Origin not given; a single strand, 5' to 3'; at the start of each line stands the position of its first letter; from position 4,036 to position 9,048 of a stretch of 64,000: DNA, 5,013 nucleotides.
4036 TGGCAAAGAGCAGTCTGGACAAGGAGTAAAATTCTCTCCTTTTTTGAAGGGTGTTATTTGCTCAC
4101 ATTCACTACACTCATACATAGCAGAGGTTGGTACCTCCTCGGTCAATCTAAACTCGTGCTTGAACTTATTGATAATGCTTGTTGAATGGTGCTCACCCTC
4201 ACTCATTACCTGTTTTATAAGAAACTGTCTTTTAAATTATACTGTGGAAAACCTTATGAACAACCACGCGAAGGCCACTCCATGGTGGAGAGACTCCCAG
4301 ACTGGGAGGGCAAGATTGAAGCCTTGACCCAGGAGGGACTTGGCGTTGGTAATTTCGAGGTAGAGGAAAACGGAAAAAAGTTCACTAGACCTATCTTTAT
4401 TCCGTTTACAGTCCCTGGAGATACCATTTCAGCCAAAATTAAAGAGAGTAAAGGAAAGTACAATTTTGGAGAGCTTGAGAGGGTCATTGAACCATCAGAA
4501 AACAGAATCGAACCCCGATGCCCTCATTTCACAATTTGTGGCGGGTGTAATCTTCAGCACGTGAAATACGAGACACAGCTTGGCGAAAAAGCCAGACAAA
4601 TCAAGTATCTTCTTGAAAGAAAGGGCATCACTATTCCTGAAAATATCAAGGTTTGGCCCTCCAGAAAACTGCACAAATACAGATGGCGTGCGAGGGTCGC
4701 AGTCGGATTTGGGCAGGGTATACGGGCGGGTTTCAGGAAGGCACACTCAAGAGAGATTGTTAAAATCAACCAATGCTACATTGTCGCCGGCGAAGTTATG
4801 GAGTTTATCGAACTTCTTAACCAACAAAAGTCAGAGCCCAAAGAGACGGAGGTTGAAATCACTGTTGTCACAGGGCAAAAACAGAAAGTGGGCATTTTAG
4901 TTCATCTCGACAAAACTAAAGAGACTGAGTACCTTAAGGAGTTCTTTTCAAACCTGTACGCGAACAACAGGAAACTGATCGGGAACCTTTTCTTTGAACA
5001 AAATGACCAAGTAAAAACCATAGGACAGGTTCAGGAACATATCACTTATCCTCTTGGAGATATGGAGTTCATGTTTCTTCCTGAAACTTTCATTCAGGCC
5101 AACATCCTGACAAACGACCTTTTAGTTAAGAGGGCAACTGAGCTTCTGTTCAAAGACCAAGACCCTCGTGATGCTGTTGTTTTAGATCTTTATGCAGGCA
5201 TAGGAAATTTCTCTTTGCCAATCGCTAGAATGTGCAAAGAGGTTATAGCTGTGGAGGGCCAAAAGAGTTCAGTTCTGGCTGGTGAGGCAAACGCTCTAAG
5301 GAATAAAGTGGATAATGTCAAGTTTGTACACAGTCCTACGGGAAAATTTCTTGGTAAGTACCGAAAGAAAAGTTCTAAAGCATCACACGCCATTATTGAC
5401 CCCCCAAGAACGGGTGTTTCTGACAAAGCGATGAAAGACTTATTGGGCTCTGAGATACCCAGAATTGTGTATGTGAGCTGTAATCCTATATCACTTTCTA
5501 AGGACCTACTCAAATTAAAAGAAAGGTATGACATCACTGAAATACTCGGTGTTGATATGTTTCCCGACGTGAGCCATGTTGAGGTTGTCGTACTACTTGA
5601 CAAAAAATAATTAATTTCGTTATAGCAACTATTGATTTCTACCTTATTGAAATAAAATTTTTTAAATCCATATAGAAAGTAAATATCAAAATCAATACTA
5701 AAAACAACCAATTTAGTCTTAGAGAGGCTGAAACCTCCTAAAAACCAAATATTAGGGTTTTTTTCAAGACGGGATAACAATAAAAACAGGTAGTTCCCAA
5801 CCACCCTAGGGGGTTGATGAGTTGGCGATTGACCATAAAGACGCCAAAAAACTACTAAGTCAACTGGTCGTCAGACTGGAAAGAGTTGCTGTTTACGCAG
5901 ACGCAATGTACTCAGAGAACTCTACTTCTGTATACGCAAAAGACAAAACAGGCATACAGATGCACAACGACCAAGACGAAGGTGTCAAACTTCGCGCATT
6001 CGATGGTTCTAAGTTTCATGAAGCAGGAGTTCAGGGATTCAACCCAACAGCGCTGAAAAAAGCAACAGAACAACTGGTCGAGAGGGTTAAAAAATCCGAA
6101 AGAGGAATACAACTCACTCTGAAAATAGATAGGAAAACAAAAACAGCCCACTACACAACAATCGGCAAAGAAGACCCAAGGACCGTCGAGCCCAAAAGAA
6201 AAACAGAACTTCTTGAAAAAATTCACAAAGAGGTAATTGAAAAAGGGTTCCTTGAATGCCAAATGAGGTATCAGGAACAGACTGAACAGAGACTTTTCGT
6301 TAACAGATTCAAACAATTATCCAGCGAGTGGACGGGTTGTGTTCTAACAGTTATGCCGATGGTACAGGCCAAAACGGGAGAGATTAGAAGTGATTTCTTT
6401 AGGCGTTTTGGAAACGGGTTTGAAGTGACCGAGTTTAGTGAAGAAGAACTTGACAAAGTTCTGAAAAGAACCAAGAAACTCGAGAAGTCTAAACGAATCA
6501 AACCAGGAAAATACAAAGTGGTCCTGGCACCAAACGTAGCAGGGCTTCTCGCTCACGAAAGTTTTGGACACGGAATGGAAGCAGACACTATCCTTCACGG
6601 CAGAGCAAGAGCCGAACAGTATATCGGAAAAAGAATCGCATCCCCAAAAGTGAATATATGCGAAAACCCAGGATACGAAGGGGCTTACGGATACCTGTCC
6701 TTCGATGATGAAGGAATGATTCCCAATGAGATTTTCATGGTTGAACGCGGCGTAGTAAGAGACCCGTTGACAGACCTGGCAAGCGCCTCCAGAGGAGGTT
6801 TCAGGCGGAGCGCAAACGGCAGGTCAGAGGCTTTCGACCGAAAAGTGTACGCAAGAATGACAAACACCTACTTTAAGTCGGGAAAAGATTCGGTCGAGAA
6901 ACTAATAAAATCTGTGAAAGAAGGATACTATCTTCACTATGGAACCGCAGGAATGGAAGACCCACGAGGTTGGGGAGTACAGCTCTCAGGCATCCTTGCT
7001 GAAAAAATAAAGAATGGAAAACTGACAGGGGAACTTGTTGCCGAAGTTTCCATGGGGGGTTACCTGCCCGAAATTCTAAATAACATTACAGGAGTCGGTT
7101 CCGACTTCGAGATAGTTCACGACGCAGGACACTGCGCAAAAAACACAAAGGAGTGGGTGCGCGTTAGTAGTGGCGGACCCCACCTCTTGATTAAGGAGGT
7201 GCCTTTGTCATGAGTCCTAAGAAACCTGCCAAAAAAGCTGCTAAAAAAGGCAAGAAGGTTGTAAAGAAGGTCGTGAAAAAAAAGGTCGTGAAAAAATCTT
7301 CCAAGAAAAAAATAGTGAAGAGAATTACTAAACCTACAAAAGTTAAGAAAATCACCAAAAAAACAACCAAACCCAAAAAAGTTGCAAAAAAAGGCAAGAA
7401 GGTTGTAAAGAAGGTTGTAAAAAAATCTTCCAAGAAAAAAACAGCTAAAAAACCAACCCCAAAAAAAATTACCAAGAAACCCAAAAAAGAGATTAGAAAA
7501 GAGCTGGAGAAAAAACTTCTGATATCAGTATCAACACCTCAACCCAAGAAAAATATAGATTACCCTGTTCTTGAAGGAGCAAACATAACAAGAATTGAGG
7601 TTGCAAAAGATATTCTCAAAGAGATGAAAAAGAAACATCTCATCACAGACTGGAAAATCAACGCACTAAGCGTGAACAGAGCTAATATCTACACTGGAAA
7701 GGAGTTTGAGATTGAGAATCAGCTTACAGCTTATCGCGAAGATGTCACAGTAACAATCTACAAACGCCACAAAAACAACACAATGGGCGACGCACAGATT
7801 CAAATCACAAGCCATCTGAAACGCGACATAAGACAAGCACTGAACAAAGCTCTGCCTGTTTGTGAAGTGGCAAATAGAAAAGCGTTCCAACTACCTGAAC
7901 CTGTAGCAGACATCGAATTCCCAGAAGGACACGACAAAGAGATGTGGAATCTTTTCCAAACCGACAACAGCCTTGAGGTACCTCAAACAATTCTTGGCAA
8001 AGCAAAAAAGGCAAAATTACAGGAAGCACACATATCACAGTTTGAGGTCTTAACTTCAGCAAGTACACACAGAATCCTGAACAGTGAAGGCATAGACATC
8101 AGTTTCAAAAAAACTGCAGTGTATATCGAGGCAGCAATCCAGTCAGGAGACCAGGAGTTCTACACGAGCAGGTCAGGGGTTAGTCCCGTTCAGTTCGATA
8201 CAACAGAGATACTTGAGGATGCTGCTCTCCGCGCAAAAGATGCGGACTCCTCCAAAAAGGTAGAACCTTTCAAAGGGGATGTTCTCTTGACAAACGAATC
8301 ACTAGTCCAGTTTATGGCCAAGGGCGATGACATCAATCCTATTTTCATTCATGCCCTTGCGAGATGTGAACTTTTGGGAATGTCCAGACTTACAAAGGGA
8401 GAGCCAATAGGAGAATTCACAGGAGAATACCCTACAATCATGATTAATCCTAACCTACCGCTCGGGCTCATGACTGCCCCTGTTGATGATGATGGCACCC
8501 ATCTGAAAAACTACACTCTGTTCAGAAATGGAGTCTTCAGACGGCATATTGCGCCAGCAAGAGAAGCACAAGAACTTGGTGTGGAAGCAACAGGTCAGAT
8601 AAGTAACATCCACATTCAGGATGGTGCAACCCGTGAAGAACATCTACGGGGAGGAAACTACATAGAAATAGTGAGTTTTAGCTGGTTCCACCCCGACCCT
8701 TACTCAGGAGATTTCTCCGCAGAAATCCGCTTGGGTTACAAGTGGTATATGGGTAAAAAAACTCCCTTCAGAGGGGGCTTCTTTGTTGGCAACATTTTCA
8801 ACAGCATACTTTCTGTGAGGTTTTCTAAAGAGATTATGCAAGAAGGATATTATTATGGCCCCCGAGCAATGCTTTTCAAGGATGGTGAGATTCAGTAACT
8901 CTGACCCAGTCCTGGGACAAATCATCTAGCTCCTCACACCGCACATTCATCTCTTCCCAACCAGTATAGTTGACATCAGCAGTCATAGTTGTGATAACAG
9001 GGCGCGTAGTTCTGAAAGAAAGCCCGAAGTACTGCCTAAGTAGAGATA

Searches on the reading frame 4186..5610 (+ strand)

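Call 61: search_protein_families(library=pfam, proteins=[window:4186-5610:+], max_evalue=0.0001)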
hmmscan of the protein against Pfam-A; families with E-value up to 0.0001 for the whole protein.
window:4186-5610:+ (474 aa): 3 families
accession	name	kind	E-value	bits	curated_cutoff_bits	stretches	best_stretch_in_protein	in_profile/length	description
PF05958.17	tRNA_U5-meth_tr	-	1.8e-30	106.6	23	1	127-474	1-357/357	tRNA (Uracil-5-)-methyltransferase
PF02475.24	TRM5-TYW2_MTfase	-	5.5e-06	26.9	28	1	329-378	37-88/164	TRM5/TYW2 methyltransferase domain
PF01938.26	TRAM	-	2.8e-05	24.3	21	0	43-97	11-60/61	TRAM domain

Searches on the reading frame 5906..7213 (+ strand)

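Call 61: search_protein_families(library=pfam, proteins=[window:5906-7213:+], max_evalue=0.0001)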
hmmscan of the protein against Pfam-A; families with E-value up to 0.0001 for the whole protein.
window:5906-7213:+ (435 aa): 1 family
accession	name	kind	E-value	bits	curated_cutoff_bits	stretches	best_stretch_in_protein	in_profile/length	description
PF19289.4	PmbA_TldD_3rd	-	6e-45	153.5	22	1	200-432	1-216/220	PmbA/TldA metallopeptidase C-terminal domain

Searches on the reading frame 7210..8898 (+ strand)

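Call 61: search_protein_families(library=pfam, proteins=[window:7210-8898:+], max_evalue=0.0001)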
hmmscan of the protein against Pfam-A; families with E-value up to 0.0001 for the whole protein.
window:7210-8898:+ (562 aa): 1 family
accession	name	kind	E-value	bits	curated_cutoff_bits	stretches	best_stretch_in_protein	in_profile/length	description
PF19289.4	PmbA_TldD_3rd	-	3.6e-15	56.2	22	1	409-553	51-211/220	PmbA/TldA metallopeptidase C-terminal domain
